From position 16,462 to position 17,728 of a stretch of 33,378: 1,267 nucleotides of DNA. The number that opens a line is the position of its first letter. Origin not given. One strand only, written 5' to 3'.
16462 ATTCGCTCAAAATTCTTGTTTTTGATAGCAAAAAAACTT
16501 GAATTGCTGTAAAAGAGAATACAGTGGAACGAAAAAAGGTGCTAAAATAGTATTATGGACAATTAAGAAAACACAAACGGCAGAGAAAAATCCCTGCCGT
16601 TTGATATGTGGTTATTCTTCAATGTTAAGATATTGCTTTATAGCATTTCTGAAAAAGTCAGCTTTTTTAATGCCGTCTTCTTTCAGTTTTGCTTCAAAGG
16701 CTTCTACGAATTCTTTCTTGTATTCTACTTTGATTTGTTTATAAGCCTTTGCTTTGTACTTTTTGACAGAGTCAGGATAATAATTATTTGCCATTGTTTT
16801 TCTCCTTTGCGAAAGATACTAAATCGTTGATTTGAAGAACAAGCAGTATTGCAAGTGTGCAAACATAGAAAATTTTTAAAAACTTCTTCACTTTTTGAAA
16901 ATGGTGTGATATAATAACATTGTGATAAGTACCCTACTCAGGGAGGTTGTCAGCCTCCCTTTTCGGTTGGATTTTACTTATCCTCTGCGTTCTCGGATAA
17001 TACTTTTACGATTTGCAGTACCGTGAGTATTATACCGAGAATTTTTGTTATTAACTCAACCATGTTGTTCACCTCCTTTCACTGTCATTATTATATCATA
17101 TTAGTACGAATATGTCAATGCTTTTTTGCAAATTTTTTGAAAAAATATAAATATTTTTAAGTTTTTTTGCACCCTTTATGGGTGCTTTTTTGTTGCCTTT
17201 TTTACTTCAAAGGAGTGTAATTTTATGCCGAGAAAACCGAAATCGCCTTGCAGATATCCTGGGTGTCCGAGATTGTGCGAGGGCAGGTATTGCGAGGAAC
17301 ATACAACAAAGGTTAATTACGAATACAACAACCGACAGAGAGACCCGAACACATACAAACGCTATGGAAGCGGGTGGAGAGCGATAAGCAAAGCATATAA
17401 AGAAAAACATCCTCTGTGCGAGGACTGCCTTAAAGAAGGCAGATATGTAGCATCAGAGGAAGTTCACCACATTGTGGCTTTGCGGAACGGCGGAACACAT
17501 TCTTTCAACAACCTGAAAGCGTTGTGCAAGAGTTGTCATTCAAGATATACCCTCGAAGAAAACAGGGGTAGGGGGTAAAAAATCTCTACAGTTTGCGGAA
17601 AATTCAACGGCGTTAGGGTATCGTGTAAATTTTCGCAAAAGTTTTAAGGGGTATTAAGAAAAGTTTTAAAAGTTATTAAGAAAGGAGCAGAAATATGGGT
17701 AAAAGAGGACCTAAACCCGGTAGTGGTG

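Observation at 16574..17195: Reverse-strand moron with a type I toxin-antitoxin-like layout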

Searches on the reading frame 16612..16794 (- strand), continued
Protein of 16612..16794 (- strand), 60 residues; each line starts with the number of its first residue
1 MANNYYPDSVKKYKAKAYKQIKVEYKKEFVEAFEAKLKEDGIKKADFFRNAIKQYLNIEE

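Call 35: find_encoding_contigs(protein=P0054, flank=1200, max_places=3)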
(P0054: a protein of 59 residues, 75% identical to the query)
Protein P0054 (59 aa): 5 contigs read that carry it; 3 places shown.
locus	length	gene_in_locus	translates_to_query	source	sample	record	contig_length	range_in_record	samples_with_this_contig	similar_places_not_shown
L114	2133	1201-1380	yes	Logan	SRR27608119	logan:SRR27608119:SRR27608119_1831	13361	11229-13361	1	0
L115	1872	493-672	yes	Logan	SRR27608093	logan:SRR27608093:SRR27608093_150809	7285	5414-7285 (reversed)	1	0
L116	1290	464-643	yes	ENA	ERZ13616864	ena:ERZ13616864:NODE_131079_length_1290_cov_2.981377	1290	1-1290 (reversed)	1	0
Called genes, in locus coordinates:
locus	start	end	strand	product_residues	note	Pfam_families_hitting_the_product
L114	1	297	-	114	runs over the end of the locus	PF05119:Terminase_4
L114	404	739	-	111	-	PF01844:HNH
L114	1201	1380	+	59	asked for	-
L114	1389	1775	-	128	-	-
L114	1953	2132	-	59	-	?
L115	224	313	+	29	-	-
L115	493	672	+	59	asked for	-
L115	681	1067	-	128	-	-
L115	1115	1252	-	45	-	-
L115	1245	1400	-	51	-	-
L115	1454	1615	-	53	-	-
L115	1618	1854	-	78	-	-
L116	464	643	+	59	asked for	-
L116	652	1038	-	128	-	-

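Call 36: find_encoding_contigs(protein=P0035, flank=1200, max_places=3)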
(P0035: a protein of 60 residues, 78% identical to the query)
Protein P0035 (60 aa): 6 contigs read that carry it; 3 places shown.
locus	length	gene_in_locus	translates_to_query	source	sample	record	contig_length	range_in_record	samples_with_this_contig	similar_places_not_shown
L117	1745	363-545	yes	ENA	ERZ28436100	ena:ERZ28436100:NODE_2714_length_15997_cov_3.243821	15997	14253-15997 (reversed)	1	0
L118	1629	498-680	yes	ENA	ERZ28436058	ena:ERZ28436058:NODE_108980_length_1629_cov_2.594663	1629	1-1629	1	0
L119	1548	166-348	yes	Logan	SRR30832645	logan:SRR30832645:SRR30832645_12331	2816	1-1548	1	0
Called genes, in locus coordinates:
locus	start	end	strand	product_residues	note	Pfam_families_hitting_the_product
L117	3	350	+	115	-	?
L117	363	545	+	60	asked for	PF10723:RepB-RCR_reg (weak)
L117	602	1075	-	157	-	PF00149:Metallophos (faint), PF12850:Metallophos_2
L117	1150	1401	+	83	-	-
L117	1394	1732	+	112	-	-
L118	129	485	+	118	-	PF05635:23S_rRNA_IVP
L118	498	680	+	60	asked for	PF10723:RepB-RCR_reg (weak)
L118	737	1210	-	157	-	PF00149:Metallophos (faint), PF12850:Metallophos_2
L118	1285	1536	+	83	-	-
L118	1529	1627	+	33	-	?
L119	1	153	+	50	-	?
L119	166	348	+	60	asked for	PF10723:RepB-RCR_reg (weak)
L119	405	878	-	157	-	PF00149:Metallophos (faint), PF12850:Metallophos_2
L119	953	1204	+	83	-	-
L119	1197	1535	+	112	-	-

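Call 37: find_encoding_contigs(protein=P0010, flank=1200, max_places=4)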
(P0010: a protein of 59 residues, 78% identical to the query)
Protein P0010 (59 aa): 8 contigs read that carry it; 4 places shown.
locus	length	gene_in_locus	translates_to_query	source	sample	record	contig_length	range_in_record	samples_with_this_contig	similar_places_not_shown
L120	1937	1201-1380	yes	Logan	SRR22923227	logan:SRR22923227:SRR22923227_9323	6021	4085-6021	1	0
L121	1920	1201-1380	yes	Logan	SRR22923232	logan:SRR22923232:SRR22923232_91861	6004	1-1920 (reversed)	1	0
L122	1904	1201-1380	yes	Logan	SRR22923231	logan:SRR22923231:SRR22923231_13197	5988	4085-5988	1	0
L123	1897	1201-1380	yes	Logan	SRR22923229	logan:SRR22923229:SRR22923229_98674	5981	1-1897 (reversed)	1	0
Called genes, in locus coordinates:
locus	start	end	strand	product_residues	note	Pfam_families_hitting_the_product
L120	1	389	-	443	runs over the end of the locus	PF03237:Terminase_6N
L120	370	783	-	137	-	PF18932:DUF5681 (faint)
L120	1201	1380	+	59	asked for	-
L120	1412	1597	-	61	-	-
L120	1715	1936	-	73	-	?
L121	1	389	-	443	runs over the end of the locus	PF03237:Terminase_6N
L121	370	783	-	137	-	PF18932:DUF5681 (faint)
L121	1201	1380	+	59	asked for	-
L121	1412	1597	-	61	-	-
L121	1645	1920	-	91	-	?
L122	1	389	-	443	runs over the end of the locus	PF03237:Terminase_6N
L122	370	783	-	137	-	PF18932:DUF5681 (faint)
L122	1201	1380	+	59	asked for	-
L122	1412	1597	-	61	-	-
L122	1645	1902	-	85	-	?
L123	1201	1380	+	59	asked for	-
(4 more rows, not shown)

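Call 53: search_protein_families(library=ncbifam, proteins=[window:16612-16794:-], max_evalue=1)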
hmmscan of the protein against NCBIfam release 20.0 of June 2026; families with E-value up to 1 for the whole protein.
window:16612-16794:- (60 aa): 1 family
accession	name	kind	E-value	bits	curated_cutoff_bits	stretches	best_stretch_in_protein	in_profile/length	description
NF008671.0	PRK11675.1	equivalog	0.019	15.4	62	1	10-58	42-90/95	LexA regulated protein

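Call 54: search_protein_families(library=padloc, proteins=[window:16612-16794:-], max_evalue=1)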
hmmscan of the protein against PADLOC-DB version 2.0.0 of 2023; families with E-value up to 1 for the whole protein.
window:16612-16794:- (60 aa): 0 families

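Call 61: search_solved_structures(query=A1, max_evalue=1, show_alignments=2)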
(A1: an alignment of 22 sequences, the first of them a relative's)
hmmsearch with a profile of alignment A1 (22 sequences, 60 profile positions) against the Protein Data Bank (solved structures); distinct sequences matched with E-value up to 1: 3.
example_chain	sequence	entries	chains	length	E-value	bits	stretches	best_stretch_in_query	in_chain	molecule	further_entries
7by2_A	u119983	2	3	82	0.17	14.8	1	37-59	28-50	CopG family transcriptional regulator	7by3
2mr5_A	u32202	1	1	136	0.22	14.5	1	21-42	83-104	De novo designed Protein OR457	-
7wj0_A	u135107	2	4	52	0.59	13.1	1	35-58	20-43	Antitoxin MazE6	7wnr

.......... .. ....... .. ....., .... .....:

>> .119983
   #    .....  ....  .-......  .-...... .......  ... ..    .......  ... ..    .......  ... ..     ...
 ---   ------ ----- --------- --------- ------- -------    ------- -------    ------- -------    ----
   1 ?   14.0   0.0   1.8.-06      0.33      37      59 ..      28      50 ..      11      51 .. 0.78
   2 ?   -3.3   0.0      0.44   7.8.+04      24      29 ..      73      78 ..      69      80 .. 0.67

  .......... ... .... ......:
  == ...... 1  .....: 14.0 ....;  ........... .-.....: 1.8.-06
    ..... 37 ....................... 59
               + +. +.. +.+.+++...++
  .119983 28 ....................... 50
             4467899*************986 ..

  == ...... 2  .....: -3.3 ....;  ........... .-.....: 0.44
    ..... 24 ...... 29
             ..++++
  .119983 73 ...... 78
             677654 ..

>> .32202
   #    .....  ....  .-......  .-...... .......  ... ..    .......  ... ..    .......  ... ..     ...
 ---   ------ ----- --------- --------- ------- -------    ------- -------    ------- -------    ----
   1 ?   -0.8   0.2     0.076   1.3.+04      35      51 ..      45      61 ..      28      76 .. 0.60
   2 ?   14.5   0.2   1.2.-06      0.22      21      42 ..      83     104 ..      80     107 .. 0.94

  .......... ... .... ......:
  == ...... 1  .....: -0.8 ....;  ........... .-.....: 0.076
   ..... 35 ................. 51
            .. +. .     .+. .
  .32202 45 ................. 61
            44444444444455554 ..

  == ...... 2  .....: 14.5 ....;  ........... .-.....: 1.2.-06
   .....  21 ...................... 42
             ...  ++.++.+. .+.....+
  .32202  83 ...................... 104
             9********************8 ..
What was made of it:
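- Tried and rejected: Only marginal CopG and MazE hits, E = 0.17-0.59 (call 61).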

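Call 67: predict_structure(alignment_id=A1)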
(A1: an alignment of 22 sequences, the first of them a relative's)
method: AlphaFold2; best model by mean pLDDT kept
length: 60 residues; sequences in the alignment: 22
mean_pLDDT: 75.7   pTM: 0.47
mean pLDDT of the five models: 75.7, 75.3, 75.2, 73.5, 73.0
residues with pLDDT >= 90: 16; 70-90: 19; 50-70: 23; < 50: 2
segments of 3 or more residues with pLDDT < 50: none
pLDDT, mean of each block of 10 residues (from residue 1): 58 55 77 92 90 83
secondary structure, 60 per line:
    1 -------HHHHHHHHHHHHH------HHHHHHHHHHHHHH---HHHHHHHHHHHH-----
elements in order: H8-20 H27-40 H44-55
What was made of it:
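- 16612..16794 (-): 60-aa ribbon-helix-helix protein. Inferred autorepressor. The AF2 model shows an extended segment followed by two helices, pLDDT 76 (call 67).
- On Ribbon-helix-helix (CopG/Arc/MetJ) superfamily: The AF2 model has an extended segment followed by two helices (call 67).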

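Call 72: fold_search(model_id=the predicted structure, library=pdb)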
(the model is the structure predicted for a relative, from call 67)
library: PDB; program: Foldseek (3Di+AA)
matches with E <= 10: 9; with E <= 0.001: 0
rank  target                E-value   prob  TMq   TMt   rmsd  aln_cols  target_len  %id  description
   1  1ea4_E                2.3e+00  0.23  0.42  0.52   3.8        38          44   21  TRANSCRIPTIONAL REPRESSOR COPG/22bp dsDNA COMPLEX (released 2001-07-05)
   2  5x3t_A                2.7e+00  0.23  0.42  0.37   3.4        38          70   18  VapBC from Mycobacterium tuberculosis (released 2017-06-07)
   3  1ea4_H                3.0e+00  0.20  0.42  0.52   3.7        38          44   21  TRANSCRIPTIONAL REPRESSOR COPG/22bp dsDNA COMPLEX (released 2001-07-05)
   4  1ea4_F                3.4e+00  0.18  0.42  0.51   3.6        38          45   21  TRANSCRIPTIONAL REPRESSOR COPG/22bp dsDNA COMPLEX (released 2001-07-05)
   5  1b01_A                4.3e+00  0.16  0.41  0.51   2.5        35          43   20  TRANSCRIPTIONAL REPRESSOR COPG/DNA COMPLEX (released 1999-11-19)
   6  1ea4_B                5.5e+00  0.14  0.40  0.53   2.4        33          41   21  TRANSCRIPTIONAL REPRESSOR COPG/22bp dsDNA COMPLEX (released 2001-07-05)
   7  9l5r_R                7.5e+00  0.03  0.28  0.06  21.4        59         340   17  Cryo-EM structure of the thermophile spliceosome (state ILS) (released 2025-03-12)
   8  2cpg_C                8.7e+00  0.10  0.39  0.51   2.4        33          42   21  TRANSCRIPTIONAL REPRESSOR COPG (released 1999-11-19)
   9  7wj0_MODEL_1_A        9.4e+00  0.11  0.44  0.52   2.2        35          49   23  Solution structure of N-terminal domain (nMazE6) of mycobacterial antitoxin MazE6 from MazEF6 TA system (released 2022-10-12)
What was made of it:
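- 16612..16794 (-): The best Foldseek hits are CopG, VapB and MazE6, but with E > 1 (call 72).
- On Ribbon-helix-helix (CopG/Arc/MetJ) superfamily: The best Foldseek hits are all RHH proteins, but with E > 1 (call 72).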

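Call 73: search_protein_families(library=pfam, alignment_id=A1, max_evalue=0.01)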
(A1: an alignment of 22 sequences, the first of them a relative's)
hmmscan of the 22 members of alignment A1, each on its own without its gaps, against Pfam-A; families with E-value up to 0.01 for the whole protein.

A. member 1, P0001 (60 aa): 0 families

B. families by the number of members that match (of 22 scanned): 3 families
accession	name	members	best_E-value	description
PF01402.27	RHH_1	15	8.7e-06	Ribbon-helix-helix protein, copG family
PF10723.15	RepB-RCR_reg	2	0.0011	Replication regulatory protein RepB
PF17618.7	SL4P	1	0.0072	Uncharacterized Strongylid L4 protein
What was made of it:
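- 16612..16794 (-): 15 of 22 aligned members hit RHH_1, best E = 8.7e-6 (call 73).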

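Call 81: search_dna_similar(query=window:16612-16794:-, collection=phages, mode=protein, max_evalue=0.001, max_rows=20)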
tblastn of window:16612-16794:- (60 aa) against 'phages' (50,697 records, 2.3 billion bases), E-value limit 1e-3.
No match.

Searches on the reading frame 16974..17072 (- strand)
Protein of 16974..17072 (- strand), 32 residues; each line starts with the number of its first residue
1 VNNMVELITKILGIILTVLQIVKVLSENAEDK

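Call 7: search_protein_families(library=pfam, proteins=[window:16974-17072:-], max_evalue=1)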
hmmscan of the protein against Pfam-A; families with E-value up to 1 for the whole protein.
window:16974-17072:- (32 aa): 1 family
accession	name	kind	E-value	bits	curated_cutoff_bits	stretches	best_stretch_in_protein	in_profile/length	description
PF20193.3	DUF6556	-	0.15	12.8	28.1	1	5-31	32-58/113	Family of unknown function (DUF6556)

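Call 8: search_protein_families(library=phrogs, proteins=[window:16974-17072:-], max_evalue=1)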
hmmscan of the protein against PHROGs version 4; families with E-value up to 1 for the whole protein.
window:16974-17072:- (32 aa): 0 families

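Call 53: search_protein_families(library=ncbifam, proteins=[window:16977-17063:-], max_evalue=1)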
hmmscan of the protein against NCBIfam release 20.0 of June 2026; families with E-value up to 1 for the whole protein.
seq(29 aa): 0 families

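Call 54: search_protein_families(library=padloc, proteins=[window:16977-17063:-], max_evalue=1)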
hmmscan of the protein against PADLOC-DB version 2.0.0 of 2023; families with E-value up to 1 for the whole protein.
seq(29 aa): 0 families

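Call 64: search_protein_representatives(protein=window:16977-17072:-)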
Query: 32 residues. Proteins with E-value up to 0.001 (for the whole library): 1; up to 1e-10: 0; up to 1e-30: 0. The best 1 are listed.
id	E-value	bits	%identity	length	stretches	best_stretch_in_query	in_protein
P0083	1.9e-08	47.4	100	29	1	4-32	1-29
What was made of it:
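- On Fst/Ldr, TxpA, BsrG, Hok and other named type I toxin families: HMMER against 1.84 billion representatives found only the peptide's own cluster (call 64).
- Closest known: Type I TAs of Clostridioides difficile prophages. Different: HMMER finds no homology (call 64).
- pep1 has no detectable similarity to any known toxin (calls 7, 53, 64). No known toxin family matches (calls 7, 53, 54, 64).
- Tried and rejected: The exhaustive HMMER search returned only the peptide's own cluster (call 64).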

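Call 80: search_dna_similar(query=window:16977-17063:-, collection=phages, mode=protein, max_evalue=1, max_rows=15)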
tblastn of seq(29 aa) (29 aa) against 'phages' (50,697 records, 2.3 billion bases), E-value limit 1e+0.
No match.
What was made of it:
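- Tried and rejected: No tblastn match for pep1 or the RHH protein (calls 80, 81).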

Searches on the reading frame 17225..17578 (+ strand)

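Call 7: search_protein_families(library=pfam, proteins=[window:17225-17578:+], max_evalue=1)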
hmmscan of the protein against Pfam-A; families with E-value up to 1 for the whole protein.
window:17225-17578:+ (117 aa): 5 families
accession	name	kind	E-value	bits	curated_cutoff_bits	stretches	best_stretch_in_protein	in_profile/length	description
PF01844.29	HNH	-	5.5e-13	49.3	21.4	1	65-109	1-45/47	HNH endonuclease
PF14279.12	HNH_5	-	2e-05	24.9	27.5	1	67-109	3-44/56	HNH endonuclease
PF14260.11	zf-C4pol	-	0.058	14.1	28.9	1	61-107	9-52/70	C4-type zinc-finger of DNA polymerase delta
PF13391.12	HNH_2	-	0.12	12.7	21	1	79-108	13-58/66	HNH endonuclease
PF18718.6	CxC5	-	0.18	12.4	26.9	1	65-109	13-59/117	CxC5 like cysteine cluster associated with KDZ transposases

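Call 8: search_protein_families(library=phrogs, proteins=[window:17225-17578:+], max_evalue=1)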
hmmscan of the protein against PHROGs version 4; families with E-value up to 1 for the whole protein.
window:17225-17578:+ (117 aa): 36 families (the best 25 are shown)
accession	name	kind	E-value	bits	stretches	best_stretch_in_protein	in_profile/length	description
phrog_144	-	DNA, RNA and nucleotide metabolism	1.7e-31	110.2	1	1-116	17-140/175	HNH endonuclease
phrog_589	-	DNA, RNA and nucleotide metabolism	8.4e-22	78.8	1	1-116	34-146/179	HNH endonuclease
phrog_2323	-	DNA, RNA and nucleotide metabolism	5.6e-15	56.3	1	35-116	8-91/113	HNH endonuclease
phrog_5956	-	DNA, RNA and nucleotide metabolism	1.1e-14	55.3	1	39-113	34-112/138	HNH endonuclease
phrog_333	-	DNA, RNA and nucleotide metabolism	1.4e-12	49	1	45-114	15-84/138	HNH endonuclease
phrog_119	-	DNA, RNA and nucleotide metabolism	3e-11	43.8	1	33-113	172-259/443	HNH endonuclease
phrog_6050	-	DNA, RNA and nucleotide metabolism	2.7e-08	34.1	1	56-110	305-359/402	HNH endonuclease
phrog_1271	-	DNA, RNA and nucleotide metabolism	3e-07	31.1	1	21-107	237-314/361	HNH endonuclease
phrog_8446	-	DNA, RNA and nucleotide metabolism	9.5e-07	29.7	1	44-108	121-195/211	HNH endonuclease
phrog_4581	-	head and packaging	1.1e-06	29.3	1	13-113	14-113/395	terminase small subunit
phrog_740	-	DNA, RNA and nucleotide metabolism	1.3e-05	25.3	1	59-108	35-84/332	HNH endonuclease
phrog_338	-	DNA, RNA and nucleotide metabolism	2.4e-05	24.9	1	34-107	177-258/340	HNH endonuclease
phrog_15103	-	unknown function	3e-05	24.6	1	77-108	223-254/280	-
phrog_9545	-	DNA, RNA and nucleotide metabolism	9e-05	23.2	1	61-107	119-163/206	HNH endonuclease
phrog_7785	-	DNA, RNA and nucleotide metabolism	0.00025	22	1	62-109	70-112/147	HNH endonuclease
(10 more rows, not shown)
